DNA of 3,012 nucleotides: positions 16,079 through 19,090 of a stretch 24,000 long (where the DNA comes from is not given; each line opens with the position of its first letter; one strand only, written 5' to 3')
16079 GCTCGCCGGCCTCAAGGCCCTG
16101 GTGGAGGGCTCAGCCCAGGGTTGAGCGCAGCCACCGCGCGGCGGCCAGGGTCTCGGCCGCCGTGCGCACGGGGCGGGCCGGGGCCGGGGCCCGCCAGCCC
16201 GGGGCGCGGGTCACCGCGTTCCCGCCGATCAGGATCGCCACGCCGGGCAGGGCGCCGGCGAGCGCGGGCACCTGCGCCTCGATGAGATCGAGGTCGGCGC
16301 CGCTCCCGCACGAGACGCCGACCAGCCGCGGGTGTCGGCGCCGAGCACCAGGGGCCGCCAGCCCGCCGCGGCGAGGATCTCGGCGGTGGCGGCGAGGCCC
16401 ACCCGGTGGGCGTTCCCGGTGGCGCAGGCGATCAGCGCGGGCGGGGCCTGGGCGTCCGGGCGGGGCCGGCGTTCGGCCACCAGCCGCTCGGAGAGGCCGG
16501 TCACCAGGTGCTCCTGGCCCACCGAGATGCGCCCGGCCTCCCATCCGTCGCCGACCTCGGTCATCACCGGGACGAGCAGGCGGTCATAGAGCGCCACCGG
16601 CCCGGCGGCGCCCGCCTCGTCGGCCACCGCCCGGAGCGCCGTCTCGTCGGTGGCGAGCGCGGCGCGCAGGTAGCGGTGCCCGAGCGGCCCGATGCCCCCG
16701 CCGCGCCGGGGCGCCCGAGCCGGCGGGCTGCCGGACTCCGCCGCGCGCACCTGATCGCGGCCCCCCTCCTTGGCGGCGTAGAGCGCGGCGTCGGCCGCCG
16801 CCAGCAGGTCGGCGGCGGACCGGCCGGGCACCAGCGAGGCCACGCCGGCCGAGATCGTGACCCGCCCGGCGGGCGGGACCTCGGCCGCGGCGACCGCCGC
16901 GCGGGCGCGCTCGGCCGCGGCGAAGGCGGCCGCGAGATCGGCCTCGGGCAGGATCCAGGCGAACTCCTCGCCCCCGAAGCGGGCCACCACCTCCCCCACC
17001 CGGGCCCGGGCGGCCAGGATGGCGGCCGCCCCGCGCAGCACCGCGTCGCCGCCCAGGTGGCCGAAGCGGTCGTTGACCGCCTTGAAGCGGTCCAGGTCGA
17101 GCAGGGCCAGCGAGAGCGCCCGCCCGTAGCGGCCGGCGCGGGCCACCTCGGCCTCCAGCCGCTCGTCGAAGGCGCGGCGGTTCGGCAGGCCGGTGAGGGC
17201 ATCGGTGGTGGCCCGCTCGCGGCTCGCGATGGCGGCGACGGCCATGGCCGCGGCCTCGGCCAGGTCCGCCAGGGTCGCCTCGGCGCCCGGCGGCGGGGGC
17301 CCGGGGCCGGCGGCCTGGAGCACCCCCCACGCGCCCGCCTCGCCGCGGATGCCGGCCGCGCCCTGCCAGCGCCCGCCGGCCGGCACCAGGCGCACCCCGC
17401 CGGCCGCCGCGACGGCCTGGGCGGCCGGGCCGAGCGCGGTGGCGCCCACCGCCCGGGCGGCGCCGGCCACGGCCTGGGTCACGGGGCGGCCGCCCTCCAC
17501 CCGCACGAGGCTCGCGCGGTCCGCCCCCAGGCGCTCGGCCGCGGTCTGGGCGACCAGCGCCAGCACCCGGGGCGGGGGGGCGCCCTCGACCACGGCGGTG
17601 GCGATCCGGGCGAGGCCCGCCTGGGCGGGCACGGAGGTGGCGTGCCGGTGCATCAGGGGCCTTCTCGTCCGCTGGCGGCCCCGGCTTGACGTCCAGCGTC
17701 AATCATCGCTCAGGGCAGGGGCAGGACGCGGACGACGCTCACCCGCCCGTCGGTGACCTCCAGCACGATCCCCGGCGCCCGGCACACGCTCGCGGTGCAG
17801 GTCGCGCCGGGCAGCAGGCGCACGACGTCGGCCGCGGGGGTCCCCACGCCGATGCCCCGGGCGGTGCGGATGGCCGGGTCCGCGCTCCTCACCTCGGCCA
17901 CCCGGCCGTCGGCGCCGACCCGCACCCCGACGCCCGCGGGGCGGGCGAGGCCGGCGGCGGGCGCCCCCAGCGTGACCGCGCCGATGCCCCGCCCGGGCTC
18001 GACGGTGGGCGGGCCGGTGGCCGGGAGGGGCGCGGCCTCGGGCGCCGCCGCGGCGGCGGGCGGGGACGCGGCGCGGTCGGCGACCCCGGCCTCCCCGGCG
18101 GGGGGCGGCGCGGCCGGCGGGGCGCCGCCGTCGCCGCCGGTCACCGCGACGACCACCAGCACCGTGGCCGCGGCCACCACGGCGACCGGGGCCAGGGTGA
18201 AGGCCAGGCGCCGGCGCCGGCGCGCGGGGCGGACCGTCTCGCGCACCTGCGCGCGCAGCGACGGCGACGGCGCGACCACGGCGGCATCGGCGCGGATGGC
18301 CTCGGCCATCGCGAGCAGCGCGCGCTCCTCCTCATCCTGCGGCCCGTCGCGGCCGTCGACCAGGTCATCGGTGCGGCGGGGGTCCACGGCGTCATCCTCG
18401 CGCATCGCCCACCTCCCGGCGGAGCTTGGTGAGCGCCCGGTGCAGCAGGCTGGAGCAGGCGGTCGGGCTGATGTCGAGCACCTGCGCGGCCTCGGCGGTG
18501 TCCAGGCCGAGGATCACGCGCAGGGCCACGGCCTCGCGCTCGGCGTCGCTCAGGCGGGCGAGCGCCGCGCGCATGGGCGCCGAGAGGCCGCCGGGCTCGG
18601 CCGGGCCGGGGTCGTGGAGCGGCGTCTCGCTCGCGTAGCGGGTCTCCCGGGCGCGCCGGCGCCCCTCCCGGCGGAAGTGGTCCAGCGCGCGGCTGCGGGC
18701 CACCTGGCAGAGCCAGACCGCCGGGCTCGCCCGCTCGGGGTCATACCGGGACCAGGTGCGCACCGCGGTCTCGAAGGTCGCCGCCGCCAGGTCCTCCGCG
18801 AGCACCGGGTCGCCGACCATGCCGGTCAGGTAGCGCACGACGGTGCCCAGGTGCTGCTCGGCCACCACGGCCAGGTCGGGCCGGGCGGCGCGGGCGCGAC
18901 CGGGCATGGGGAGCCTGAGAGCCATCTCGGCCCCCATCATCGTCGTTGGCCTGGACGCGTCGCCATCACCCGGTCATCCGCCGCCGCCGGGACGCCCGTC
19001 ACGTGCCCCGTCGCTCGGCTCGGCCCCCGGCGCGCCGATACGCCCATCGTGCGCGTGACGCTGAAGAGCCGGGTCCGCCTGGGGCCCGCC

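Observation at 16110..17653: Diguanylate cyclase fused to a CarH-type (Wx9EH) cobalamin photoreceptor module, with the B12 Rossmann fold disrupted by a frameshift and about 13 missing residues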

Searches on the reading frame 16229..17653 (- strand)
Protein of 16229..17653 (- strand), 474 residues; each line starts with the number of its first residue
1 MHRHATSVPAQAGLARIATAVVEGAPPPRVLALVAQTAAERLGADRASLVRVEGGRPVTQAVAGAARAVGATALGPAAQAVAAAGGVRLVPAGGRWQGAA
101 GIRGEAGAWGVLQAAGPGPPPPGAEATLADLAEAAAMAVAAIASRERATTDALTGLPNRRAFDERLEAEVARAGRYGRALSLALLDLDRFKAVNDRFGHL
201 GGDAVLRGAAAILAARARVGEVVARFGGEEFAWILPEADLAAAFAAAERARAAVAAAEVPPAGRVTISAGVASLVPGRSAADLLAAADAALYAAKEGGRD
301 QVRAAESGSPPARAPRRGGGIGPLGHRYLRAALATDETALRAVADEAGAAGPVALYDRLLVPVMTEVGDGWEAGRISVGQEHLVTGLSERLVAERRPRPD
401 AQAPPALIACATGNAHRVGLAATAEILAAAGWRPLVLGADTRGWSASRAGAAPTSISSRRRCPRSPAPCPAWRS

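Call 3: search_protein_families(library=pfam, proteins=[window:16229-17653:-], max_evalue=1)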
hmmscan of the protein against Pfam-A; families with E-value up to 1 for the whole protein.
window:16229-17653:- (474 aa): 3 families
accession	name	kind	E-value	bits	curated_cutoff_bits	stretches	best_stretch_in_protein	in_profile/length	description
PF00990.26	GGDEF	-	7.5e-42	143.3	23.8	1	148-301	1-161/161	Diguanylate cyclase, GGDEF domain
PF02607.22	B12-binding_2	-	1.2e-12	48.3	23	1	326-390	3-68/74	B12 binding domain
PF01590.32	GAF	-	0.069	14.1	22.4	1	29-139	4-133/133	GAF domain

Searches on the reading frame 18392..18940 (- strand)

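Call 38: search_protein_families(library=pfam, proteins=[window:18392-18940:-], max_evalue=0.01)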
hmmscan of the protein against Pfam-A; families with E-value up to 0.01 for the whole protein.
window:18392-18940:- (182 aa): 5 families
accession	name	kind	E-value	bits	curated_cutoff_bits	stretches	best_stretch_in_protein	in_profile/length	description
PF04542.20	Sigma70_r2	-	3e-17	62.6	24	1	28-95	3-71/71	Sigma-70 region 2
PF08281.18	Sigma70_r4_2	-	3.5e-13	49.4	25.7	1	123-173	4-54/54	Sigma-70, region 4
PF04545.22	Sigma70_r4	-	5.1e-08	32.7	24.1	1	126-174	1-49/50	Sigma-70, region 4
PF07638.17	Sigma70_ECF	-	0.00059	20.2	21.1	1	126-177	132-183/185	ECF sigma factor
PF22233.2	PhyR_sigma-like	-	0.006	16.8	27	1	127-175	1-49/50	Response regulator PhyR, sigma-like domain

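Call 66: search_protein_families(library=ncbifam, proteins=[window:18392-18940:-], max_evalue=0.001)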
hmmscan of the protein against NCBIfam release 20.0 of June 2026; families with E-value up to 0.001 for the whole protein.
window:18392-18940:- (182 aa): 69 families (the best 25 are shown)
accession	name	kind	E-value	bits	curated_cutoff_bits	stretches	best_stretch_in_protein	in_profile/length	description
NF004113.0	PRK05602.1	equivalog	4e-22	78.8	208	1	25-179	49-203/211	RNA polymerase sigma factor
TIGR02952.1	Sig70_famx2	equivalog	3e-21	76.1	206.45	1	23-176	13-169/170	ECF subfamily RNA polymerase sigma factor, BldN family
TIGR02937.1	sigma70-ECF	superfamily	1.7e-20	73.3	42.9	1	26-176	6-164/165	sigma-70 family RNA polymerase sigma factor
TIGR02983.1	SigE-fam_strep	subfamily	9.6e-20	71.1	141.55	1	21-178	6-159/162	SigE family RNA polymerase sigma factor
NF009166.1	PRK12513.1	equivalog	4.4e-18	65.7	206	1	27-177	28-186/193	RNA polymerase sigma factor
NF007227.0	PRK09645.1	subfamily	3.7e-16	59.5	202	1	20-177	12-170/177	sigma-70 family RNA polymerase sigma factor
NF009172.0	PRK12519.1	subfamily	1.2e-15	57.6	222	1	23-179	31-191/194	RNA polymerase sigma factor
NF007230.0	PRK09648.1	subfamily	1.6e-15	57.3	209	1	33-179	38-191/195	RNA polymerase sigma factor ShbA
NF006089.0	PRK08241.1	subfamily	5e-15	55.4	240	2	16-105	17-105/343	RNA polymerase subunit sigma-70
NF007216.0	PRK09638.1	equivalog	4.4e-14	52.6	194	1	23-179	20-176/180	RNA polymerase sigma factor SigY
NF007228.0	PRK09646.1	subfamily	2e-13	50.5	226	1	30-178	39-191/194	ECF RNA polymerase sigma factor SigK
TIGR02950.1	SigM_subfam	subfamily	5.7e-13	49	147.95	1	28-175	7-156/159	RNA polymerase sigma factor, SigM family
NF007220.0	PRK09639.1-5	equivalog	7e-13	48.7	260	1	29-177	11-164/181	RNA polymerase sigma factor SigX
TIGR02985.1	Sig70_bacteroi1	subfamily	1.4e-11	44.9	126.4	1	30-176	10-161/162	RNA polymerase sigma-70 factor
TIGR02989.1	Sig-70_gvs1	subfamily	2e-11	44.1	124.55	1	26-175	6-156/158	RNA polymerase sigma-70 factor, Rhodopirellula/Verrucomicrobium family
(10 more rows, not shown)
